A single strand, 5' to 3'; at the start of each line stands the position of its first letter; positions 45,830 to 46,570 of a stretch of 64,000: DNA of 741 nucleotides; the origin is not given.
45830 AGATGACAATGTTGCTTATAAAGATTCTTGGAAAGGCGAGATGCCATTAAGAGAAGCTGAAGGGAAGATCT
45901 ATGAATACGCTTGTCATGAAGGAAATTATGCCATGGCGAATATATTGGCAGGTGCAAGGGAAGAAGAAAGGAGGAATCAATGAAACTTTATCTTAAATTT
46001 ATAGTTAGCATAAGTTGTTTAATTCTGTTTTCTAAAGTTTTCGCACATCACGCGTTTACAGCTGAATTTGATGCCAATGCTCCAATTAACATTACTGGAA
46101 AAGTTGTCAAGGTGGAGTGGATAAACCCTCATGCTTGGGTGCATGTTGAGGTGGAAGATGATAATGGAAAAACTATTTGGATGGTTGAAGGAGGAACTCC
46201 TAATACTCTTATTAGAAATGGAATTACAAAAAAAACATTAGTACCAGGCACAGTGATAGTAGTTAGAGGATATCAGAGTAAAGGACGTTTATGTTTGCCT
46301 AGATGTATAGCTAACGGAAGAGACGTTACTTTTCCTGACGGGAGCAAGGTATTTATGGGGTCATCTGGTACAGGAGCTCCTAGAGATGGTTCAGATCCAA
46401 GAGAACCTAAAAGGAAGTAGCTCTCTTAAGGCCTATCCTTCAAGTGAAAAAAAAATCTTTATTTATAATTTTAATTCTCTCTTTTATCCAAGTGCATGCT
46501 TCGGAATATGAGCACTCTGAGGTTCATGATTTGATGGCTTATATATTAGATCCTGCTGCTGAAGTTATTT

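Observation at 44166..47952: Six-gene block of exported and membrane proteins around a c-type cytochrome, with no recognisable enzyme family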

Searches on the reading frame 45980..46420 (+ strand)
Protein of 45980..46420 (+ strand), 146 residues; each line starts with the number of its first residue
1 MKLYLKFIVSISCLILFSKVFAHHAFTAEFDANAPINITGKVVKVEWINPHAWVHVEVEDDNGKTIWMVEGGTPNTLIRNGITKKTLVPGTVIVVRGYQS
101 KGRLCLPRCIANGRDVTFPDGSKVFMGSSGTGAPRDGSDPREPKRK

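Call 3: search_protein_families(library=pfam, proteins=[window:45980-46420:+], max_evalue=0.1)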
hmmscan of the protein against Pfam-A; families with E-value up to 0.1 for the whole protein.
window:45980-46420:+ (146 aa): 1 family
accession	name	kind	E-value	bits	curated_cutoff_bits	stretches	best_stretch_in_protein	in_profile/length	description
PF19649.4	DUF6152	-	9.2e-28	96.6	27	1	19-101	8-90/98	Family of unknown function (DUF6152)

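Call 4: search_protein_families(library=ncbifam, proteins=[window:45980-46420:+], max_evalue=0.1)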
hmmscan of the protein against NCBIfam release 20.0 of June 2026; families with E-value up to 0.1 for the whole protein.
window:45980-46420:+ (146 aa): 0 families

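Call 7: search_solved_structures(query=window:45980-46420:+, max_evalue=10)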
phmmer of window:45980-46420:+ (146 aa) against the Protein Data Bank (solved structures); distinct sequences matched with E-value up to 10: 16.
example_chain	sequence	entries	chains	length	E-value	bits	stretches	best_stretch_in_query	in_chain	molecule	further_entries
1jhj_A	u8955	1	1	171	0.049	16.5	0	57-100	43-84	APC10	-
4ui9_L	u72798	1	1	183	0.06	16.2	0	57-100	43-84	ANAPHASE-PROMOTING COMPLEX SUBUNIT 10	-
5a31_L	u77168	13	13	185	0.062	16.2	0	57-100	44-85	ANAPHASE-PROMOTING COMPLEX SUBUNIT 10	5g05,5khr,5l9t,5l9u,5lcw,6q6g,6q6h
5g04_L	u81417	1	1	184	0.062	16.2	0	57-100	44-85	ANAPHASE-PROMOTING COMPLEX SUBUNIT 10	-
5khu_L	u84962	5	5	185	0.063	16.2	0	57-100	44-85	Anaphase-promoting complex subunit 10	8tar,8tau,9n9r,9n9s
2ya4_A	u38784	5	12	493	0.64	12.9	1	53-123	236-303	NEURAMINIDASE A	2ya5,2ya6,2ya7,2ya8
5kky_A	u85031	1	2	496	0.64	12.9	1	53-123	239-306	Sialidase A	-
6qzh_A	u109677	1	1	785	1.2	12.1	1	53-123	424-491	C-C chemokine receptor type 7,Sialidase A,C-C chemokine receptor type 7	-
5ejd_B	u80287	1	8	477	1.4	11.8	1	61-118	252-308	TqaA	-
5dlk_A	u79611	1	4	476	1.4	11.8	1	61-118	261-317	TqaA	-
2w20_A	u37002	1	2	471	1.4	11.8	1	53-113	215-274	SIALIDASE A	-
5dij_A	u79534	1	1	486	1.4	11.8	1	61-118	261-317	TqaA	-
5egf_A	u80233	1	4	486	1.4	11.8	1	61-118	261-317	TqaA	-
3h71_A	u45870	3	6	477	1.4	11.8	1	53-113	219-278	Sialidase A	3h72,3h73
7a54_A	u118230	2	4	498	1.5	11.7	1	53-113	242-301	Sialidase A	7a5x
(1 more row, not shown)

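Call 19: find_homologous_proteins(query=window:45980-46420:+, max_evalue=0.001)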
Query window:45980-46420:+ (146 aa): 8000 proteins with E <= 0.001 among 8000 candidates; the best 120 are listed.
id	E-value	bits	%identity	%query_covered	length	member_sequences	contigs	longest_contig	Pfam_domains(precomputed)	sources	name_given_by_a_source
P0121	3.7e-79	282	85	100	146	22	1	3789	PF19649.5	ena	-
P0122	3.7e-79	282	83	100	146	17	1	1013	PF19649.5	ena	-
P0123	4.2e-79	281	82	100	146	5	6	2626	PF19649.5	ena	-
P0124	4.3e-79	281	82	100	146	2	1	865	PF19649.5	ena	-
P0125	3.6e-78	278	83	100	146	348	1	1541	PF19649.5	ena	-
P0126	3.9e-78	278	84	100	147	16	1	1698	PF19649.5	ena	-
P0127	7.6e-78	277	84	100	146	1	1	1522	PF19649.5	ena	-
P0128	2.8e-77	275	83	100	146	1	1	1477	PF19649.5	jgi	-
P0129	8.9e-77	274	85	93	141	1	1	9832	PF19649.5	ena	-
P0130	1.1e-76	273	83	100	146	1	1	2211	PF19649.5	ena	-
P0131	1.2e-76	273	82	100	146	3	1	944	PF19649.5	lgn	-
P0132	1.4e-76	273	82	100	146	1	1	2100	PF19649.5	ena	-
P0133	1.7e-76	273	82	100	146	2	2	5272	PF19649.5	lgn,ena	-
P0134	2.1e-76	273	82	100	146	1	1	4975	PF19649.5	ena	-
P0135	2.7e-76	272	82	100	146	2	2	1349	PF19649.5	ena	-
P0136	2.9e-76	272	79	100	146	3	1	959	PF19649.5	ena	-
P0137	3.7e-76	272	80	100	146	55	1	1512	PF19649.5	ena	-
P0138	3.8e-76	272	82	100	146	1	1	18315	PF19649.5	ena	-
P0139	5.9e-76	271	81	100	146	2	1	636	PF19649.5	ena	-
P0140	1.0e-75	270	82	100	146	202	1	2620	PF19649.5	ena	-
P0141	2.6e-75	269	78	99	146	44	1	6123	PF19649.5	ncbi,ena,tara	tara:strand:- start:3153 stop:3593 length:441 start_codon:yes stop_codon:yes gene_type:complete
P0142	4.5e-75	268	81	100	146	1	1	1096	PF19649.5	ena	-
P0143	1.0e-74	267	80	100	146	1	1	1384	PF19649.5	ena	-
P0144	1.4e-74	267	82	96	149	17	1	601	PF19649.5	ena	-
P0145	1.0e-72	261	76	99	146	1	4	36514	PF19649.5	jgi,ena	-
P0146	1.2e-72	260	76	99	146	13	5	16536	PF19649.5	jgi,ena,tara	tara:strand:+ start:263 stop:703 length:441 start_codon:yes stop_codon:yes gene_type:complete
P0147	1.6e-72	260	78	99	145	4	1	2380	PF19649.5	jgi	jgi:hypothetical protein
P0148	1.7e-72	260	79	99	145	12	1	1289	PF19649.5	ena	-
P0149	2.8e-72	259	79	96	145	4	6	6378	PF19649.5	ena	-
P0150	3.4e-72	259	80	97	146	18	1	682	PF19649.5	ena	-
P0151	3.6e-72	259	78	97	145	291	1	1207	PF19649.5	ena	-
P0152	4.0e-72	259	78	97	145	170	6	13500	PF19649.5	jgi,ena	-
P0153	4.1e-72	259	78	99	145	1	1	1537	PF19649.5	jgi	jgi:hypothetical protein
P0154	5.2e-72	258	78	99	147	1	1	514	PF19649.5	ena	-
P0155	5.9e-72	258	89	82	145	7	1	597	PF19649.5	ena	-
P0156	6.3e-72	258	79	95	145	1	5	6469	PF19649.5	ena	-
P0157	7.8e-72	258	80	97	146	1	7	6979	PF19649.5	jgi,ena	jgi:hypothetical protein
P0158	1.5e-71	257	77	97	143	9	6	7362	PF19649.5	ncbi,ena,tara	tara:strand:- start:396 stop:827 length:432 start_codon:yes stop_codon:yes gene_type:complete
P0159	1.6e-71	257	80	95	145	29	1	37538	PF19649.5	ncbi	-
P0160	1.6e-71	257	88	84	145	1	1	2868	PF19649.5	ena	-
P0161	1.6e-71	257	80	95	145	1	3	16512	PF19649.5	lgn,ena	-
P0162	1.8e-71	257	87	85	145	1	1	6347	PF19649.5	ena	-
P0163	2.2e-71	256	88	82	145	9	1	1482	PF19649.5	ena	-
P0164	3.1e-71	256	78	97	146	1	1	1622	PF19649.5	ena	-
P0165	3.1e-71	256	77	97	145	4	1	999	PF19649.5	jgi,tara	tara:strand:+ start:6815 stop:7252 length:438 start_codon:yes stop_codon:yes gene_type:complete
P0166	3.2e-71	256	86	84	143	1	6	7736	PF19649.5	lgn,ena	-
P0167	7.5e-71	255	77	94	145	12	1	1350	PF19649.5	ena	-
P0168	7.9e-71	255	80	95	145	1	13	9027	PF19649.5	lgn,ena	-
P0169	1.1e-70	254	80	95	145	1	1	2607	PF19649.5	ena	-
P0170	1.2e-70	254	78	97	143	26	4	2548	PF19649.5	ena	-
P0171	1.6e-70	254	78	95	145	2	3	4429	PF19649.5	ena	-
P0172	1.7e-70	253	75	97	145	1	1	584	PF19649.5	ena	-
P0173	2.0e-70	253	87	84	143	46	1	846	PF19649.5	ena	-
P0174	2.2e-70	253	78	95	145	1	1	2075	PF19649.5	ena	-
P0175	2.2e-70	253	78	95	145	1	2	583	PF19649.5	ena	-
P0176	2.2e-70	253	88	82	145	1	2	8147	PF19649.5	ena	-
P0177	2.3e-70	253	80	97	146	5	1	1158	PF19649.5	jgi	-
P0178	2.3e-70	253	77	97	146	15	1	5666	PF19649.5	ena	-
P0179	2.4e-70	253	76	96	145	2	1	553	PF19649.5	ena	-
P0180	2.4e-70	253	77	97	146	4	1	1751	PF19649.5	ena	-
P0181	2.6e-70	253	77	94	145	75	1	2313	PF19649.5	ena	-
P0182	3.1e-70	253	76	99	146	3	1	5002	PF19649.5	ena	-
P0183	5.2e-70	252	77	97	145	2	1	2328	PF19649.5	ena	-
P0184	5.5e-70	252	78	97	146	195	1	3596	PF19649.5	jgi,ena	-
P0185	7.5e-70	251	79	95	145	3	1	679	PF19649.5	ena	-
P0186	8.8e-70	251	84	88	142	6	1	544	PF19649.5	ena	-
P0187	9.4e-70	251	79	95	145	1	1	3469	PF19649.5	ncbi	-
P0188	9.5e-70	251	77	94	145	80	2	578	PF19649.5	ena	-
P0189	9.6e-70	251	77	94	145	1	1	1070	PF19649.5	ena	-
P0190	1.5e-69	250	77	97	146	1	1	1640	PF19649.5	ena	-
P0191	1.8e-69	250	77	94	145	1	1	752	PF19649.5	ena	-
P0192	2.2e-69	250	75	99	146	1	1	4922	PF19649.5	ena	-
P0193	2.2e-69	250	78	95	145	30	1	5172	PF19649.5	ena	-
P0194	2.5e-69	250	76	97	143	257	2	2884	PF19649.5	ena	-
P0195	5.6e-69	249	77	97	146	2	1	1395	PF19649.5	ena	-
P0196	5.7e-69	248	77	95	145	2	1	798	PF19649.5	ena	-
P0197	8.4e-69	248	77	97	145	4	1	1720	PF19649.5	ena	-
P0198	1.3e-68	247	73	98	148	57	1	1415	PF19649.5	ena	-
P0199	1.5e-68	247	78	97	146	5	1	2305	PF19649.5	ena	-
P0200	6.1e-68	245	77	97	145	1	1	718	PF19649.5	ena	-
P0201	9.4e-67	241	74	96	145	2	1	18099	PF19649.5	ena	-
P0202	1.3e-66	241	82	88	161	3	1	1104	PF19649.5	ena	-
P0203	1.2e-63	231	77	88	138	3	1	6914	PF19649.5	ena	-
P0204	2.7e-63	230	72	95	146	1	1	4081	PF19649.5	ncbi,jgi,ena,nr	ncbi:MAG: DUF6152 family protein [Gammaproteobacteria bacterium]|nr:DUF6152 family protein [Gammapro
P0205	6.5e-62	226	92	71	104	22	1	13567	PF19649.5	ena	-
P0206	1.2e-61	225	77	87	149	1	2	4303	PF19649.5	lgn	-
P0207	4.3e-61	223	68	94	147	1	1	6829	PF19649.5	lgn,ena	-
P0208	5.6e-61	223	71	95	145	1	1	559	PF19649.5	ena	-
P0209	1.3e-60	221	68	95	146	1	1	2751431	PF19649.5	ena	-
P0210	1.5e-60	221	69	95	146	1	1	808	PF19649.5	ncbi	-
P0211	1.7e-60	221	66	99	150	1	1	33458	PF19649.5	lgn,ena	-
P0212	1.9e-60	221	73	86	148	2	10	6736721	PF19649.5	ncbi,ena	-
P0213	2.1e-60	221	66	100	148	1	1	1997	PF19649.5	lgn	-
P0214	3.5e-60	220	64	100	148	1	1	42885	PF19649.5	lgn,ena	-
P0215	4.0e-60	220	69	95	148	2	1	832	PF19649.5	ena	-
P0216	4.6e-60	220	65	99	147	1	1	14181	PF19649.5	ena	-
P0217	5.7e-60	219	72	85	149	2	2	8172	PF19649.5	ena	-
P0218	6.4e-60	219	66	100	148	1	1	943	PF19649.5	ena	-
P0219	7.4e-60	219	69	95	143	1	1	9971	PF19649.5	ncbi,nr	ncbi:MAG: hypothetical protein HC809_02945 [Gammaproteobacteria bacterium]|nr:hypothetical protein [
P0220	1.0e-59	218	74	88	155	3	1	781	PF19649.5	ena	-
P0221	1.1e-59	218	67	99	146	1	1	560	PF19649.5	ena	-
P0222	1.3e-59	218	66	99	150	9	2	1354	PF19649.5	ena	-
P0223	1.5e-59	218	66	98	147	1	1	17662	PF19649.5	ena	-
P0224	1.6e-59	218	65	97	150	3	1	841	PF19649.5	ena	-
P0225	1.9e-59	218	66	99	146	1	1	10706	PF19649.5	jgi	jgi:hypothetical protein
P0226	1.9e-59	218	65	99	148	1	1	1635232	PF19649.5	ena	-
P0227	2.0e-59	218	65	95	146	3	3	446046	PF19649.5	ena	-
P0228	2.2e-59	217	66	99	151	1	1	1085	PF19649.5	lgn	-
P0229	3.3e-59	217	69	89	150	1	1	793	PF19649.5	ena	-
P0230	3.4e-59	217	64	99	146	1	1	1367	PF19649.5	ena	-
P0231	4.6e-59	216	67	93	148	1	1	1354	PF19649.5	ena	-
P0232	5.9e-59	216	69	91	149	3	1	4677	PF19649.5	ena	-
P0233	6.1e-59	216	64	99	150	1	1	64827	PF19649.5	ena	-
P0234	6.5e-59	216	73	81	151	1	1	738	PF19649.5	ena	-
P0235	6.8e-59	216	65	95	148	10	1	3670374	PF19649.5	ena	-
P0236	8.6e-59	215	70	97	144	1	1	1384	PF19649.5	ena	-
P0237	1.2e-58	215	64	97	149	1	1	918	PF19649.5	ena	-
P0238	1.3e-58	215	64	99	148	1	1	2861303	PF19649.5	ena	-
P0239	1.4e-58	215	69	91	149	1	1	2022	PF19649.5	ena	-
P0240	1.6e-58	215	71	86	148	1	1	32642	PF19649.5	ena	-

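Call 36: predict_structure(alignment_id=A2)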
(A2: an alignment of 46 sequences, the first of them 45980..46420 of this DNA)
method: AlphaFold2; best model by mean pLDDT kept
length: 146 residues; sequences in the alignment: 46
mean_pLDDT: 81.8   pTM: 0.70
mean pLDDT of the five models: 81.8, 77.9, 77.7, 76.1, 75.0
residues with pLDDT >= 90: 44; 70-90: 71; 50-70: 31; < 50: 0
segments of 3 or more residues with pLDDT < 50: none
pLDDT, mean of each block of 10 residues (from residue 1): 87 82 62 89 90 92 90 86 90 92 78 89 76 57 57
secondary structure, 60 per line:
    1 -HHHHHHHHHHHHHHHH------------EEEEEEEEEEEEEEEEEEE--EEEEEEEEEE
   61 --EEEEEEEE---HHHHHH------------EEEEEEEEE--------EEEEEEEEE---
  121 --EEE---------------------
elements in order: H2-17 E30-48 E51-60 E63-70 H74-79 E92-100 E109-117 E123-125

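Call 38: fold_search(model_id=the predicted structure, library=pdb)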
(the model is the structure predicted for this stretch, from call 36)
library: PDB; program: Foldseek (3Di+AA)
matches with E <= 10: 1028; with E <= 0.001: 14
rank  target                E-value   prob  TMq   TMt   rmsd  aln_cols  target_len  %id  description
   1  6kcn_A                2.9e-04  1.00  0.38  0.14   5.6       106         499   11  Crystal structure of plasmodium lysyl-tRNA synthetase in complex with a cladosporin derivative 4 (released 2020-04-08)
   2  4pg3_A                4.0e-04  1.00  0.39  0.14   5.2       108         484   11  Crystal structure of KRS complexed with inhibitor (released 2014-07-16)
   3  6kcn_C                4.7e-04  1.00  0.37  0.14   5.5       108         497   12  Crystal structure of plasmodium lysyl-tRNA synthetase in complex with a cladosporin derivative 4 (released 2020-04-08)
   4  8k9s_B                5.0e-04  1.00  0.38  0.14   6.1       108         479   11  Crystal structure of plasmodium LysRS complexing with ASP3026 derived LysRS inhibitor 1 (ADKI1) (released 2024-06-26)
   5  4h02_B                5.9e-04  1.00  0.38  0.14   5.5       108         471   11  Crystal structure of P. falciparum Lysyl-tRNA synthetase (released 2013-05-01)
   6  6agt_C                6.2e-04  1.00  0.39  0.14   5.4       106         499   10  Crystal structure of PfKRS complexed with chromone inhibitor (released 2019-03-13)
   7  8ylw_D                6.2e-04  1.00  0.36  0.14   6.4       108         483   11  Crystal Structure of Lysyl-tRNA Synthetase from Plasmodium falciparum complexed with Lys-AMS (released 2025-09-10)
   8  6l4q_A                6.5e-04  1.00  0.39  0.14   5.7       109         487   11  Crystal Structure of Lysyl-tRNA Synthetase from Plasmodium falciparum complexed with L-lysine and Clado-B (released 2021-05-19)
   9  6m0t_A                6.5e-04  1.00  0.36  0.14   6.9       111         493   10  Crystal Structure of Lysyl-tRNA Synthetase from Plasmodium falciparum complexed with L-lysine and Cladosporin derivati (released 2021-04-21)
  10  6ka6_C                6.9e-04  1.00  0.37  0.14   5.6       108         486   11  Crystal structure of plasmodium lysyl-tRNA synthetase in complex with a cladosporin derivative 1 (released 2020-04-08)
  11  8k9x_A                7.3e-04  1.00  0.38  0.14   5.6       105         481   10  Crystal structure of plasmodium LysRS complexing with ASP3026 derived LysRS inhibitor 5 (ADKI5) (released 2024-06-26)
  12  4pg3_C                7.3e-04  1.00  0.38  0.14   5.8       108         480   11  Crystal structure of KRS complexed with inhibitor (released 2014-07-16)
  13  4joi_B                8.1e-04  1.00  0.37  0.38   4.8        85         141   18  Crystal structure of the human telomeric Stn1-Ten1 complex (released 2013-05-29)
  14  7bt5_B                9.0e-04  1.00  0.37  0.14   5.4       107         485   11  Crystal structure of plasmodium LysRS complexing with an antitumor compound (released 2020-09-30)
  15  6ka6_A                1.0e-03  1.00  0.38  0.14   5.2       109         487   11  Crystal structure of plasmodium lysyl-tRNA synthetase in complex with a cladosporin derivative 1 (released 2020-04-08)
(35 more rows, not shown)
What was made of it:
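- On Histidine-brace copper proteins (CopC, YcnI, LPMO, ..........): The g3 model is an OB-fold barrel (calls 36, 38).
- g3 models as an OB-fold (calls 36, 38).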

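Call 39: find_encoding_contigs(protein=P0212, flank=10000, max_places=3)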
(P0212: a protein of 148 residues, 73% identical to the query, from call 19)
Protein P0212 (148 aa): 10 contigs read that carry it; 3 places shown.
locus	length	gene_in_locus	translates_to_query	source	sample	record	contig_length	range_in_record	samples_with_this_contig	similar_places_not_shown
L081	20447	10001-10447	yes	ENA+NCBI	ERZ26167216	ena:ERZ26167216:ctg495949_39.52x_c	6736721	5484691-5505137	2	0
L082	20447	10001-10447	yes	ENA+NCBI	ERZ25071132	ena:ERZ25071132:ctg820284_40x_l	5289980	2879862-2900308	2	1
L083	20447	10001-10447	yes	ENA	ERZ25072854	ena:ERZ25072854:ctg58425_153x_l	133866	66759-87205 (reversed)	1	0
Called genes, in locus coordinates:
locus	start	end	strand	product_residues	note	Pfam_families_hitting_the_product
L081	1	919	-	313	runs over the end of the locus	PF14236:DruA, PF13808:DDE_Tnp_1_assoc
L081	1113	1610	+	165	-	PF20349:DUF6644 (weak)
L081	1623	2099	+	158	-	PF20349:DUF6644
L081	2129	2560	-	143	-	PF19649:DUF6152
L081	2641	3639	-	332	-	-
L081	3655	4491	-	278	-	-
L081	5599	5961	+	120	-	PF01548:DEDD_Tnp_IS110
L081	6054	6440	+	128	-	-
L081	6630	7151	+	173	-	-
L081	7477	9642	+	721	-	PF01011:PQQ, PF13360:PQQ_2, PF13570:Beta-prop_ACSF4 (faint), PF01011:PQQ, PF13360:PQQ_2, PF13442:Cytochrome_CBB3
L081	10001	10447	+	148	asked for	PF19649:DUF6152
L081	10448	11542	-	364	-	-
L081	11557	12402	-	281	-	-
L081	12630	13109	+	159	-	PF25137:ADH_Fe_C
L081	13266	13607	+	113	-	PF13458:Peripla_BP_6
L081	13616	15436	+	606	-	PF14236:DruA, PF13808:DDE_Tnp_1_assoc, PF01609:DDE_Tnp_1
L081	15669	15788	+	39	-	-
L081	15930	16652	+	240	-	PF13458:Peripla_BP_6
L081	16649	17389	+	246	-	PF17203:sCache_3_2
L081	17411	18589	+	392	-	PF07690:MFS_1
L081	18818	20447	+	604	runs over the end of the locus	PF01609:DDE_Tnp_1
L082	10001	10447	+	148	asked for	PF19649:DUF6152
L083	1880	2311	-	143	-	PF19649:DUF6152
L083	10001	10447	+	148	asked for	PF19649:DUF6152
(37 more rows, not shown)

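Call 40: find_encoding_contigs(protein=P0235, flank=10000, max_places=2)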
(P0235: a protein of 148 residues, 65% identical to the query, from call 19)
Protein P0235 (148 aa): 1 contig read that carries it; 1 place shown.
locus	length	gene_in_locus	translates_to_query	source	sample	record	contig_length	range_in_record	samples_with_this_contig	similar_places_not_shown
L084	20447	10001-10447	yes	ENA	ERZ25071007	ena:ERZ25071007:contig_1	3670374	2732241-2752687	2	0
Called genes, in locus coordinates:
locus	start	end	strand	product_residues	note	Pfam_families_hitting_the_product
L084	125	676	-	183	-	PF13441:Gly-zipper_YMGG (faint)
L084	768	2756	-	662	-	-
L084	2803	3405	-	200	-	PF00691:OmpA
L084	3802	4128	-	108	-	-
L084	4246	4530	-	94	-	-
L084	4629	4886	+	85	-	-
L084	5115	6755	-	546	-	PF01979:Amidohydro_1 (weak), PF07969:Amidohydro_3 (weak), PF01979:Amidohydro_1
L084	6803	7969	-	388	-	PF02771:Acyl-CoA_dh_N, PF02770:Acyl-CoA_dh_M, PF00441:Acyl-CoA_dh_1, PF08028:Acyl-CoA_dh_2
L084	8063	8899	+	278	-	-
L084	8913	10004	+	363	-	-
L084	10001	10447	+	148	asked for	PF19649:DUF6152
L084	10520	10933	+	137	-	-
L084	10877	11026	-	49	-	-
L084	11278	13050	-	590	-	PF00664:ABC_membrane, PF00005:ABC_tran, PF02463:SMC_N (weak)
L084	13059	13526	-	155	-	PF20349:DUF6644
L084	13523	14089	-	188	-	PF20349:DUF6644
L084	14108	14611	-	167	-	-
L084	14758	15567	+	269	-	PF00378:ECH_1, PF16113:ECH_2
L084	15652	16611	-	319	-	PF02685:Glucokinase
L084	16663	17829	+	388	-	PF00479:G6PD_N, PF02781:G6PD_C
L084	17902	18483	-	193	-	-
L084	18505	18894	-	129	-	PF01382:Avidin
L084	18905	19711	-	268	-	PF00106:adh_short, PF08659:KR, PF13561:adh_short_C2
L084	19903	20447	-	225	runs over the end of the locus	-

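Call 47: search_protein_families(library=ncbifam, proteins=[L081:7477-9642:+, L084:10520-10933:+, L084:14108-14611:-], max_evalue=0.001)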
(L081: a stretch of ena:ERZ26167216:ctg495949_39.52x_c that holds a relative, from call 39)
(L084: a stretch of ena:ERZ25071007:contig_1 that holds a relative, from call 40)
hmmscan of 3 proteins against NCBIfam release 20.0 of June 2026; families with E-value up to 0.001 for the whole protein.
L081:7477-9642:+ (721 aa): 11 families
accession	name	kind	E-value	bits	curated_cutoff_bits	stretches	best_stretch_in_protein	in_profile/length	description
TIGR03075.1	PQQ_enz_alc_DH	subfamily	9.9e-171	568.9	480.05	1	62-593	9-528/530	PQQ-dependent dehydrogenase, methanol/ethanol family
TIGR04528.1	acido_non_PQQ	subfamily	1.1e-110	370.7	650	1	73-594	4-487/493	acido-empty-quinoprotein group A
TIGR03074.1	PQQ_membr_DH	subfamily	5.2e-53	180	832.65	2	31-396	112-501/783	membrane-bound PQQ-dependent dehydrogenase, glucose/quinate/shikimate family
TIGR03300.1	assembly_YfgL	equivalog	1.3e-26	93.2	285.2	2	87-254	28-171/377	outer membrane protein assembly factor BamB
NF008351.0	PRK11138.1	equivalog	4.1e-21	74.9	423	2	118-254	64-186/394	outer membrane protein assembly factor BamB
NF053615.1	SerThrKinAfsKStmc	equivalog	9e-12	44.4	1300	1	116-258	567-694/809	protein serine/threonine kinase AfsK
NF011054.0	PRK14486.1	equivalog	8.1e-09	35.4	447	1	607-709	185-288/294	putative bifunctional cbb3-type cytochrome c oxidase subunit II/cytochrome c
NF041516.1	PA2928_fam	subfamily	9e-07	28.6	70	0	180-204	64-88/376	PA2928 family protein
NF045930.1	Cytc6PetJCyano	equivalog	1.8e-05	24.6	135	1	630-713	21-107/110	cytochrome c6 PetJ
TIGR04494.1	c550_PedF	equivalog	0.00025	21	122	1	626-708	40-127/133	cytochrome c-550 PedF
NF050122.1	bc1_QcrC_actin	exception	0.00056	19.3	200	1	632-661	36-65/253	cytochrome bc1 complex diheme cytochrome c subunit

L084:10520-10933:+ (137 aa): 0 families

L084:14108-14611:- (167 aa): 0 families

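Call 106: search_solved_structures(query=A2, max_evalue=10)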
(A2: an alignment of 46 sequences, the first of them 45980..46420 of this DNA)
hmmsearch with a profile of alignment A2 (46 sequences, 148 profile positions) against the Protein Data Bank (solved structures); distinct sequences matched with E-value up to 10: 0.
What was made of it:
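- Closest known: CusF/SilF periplasmic OB-fold metallochaperones. Different: There is no sequence similarity: a DUF6152 profile finds nothing in the PDB (call 106).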
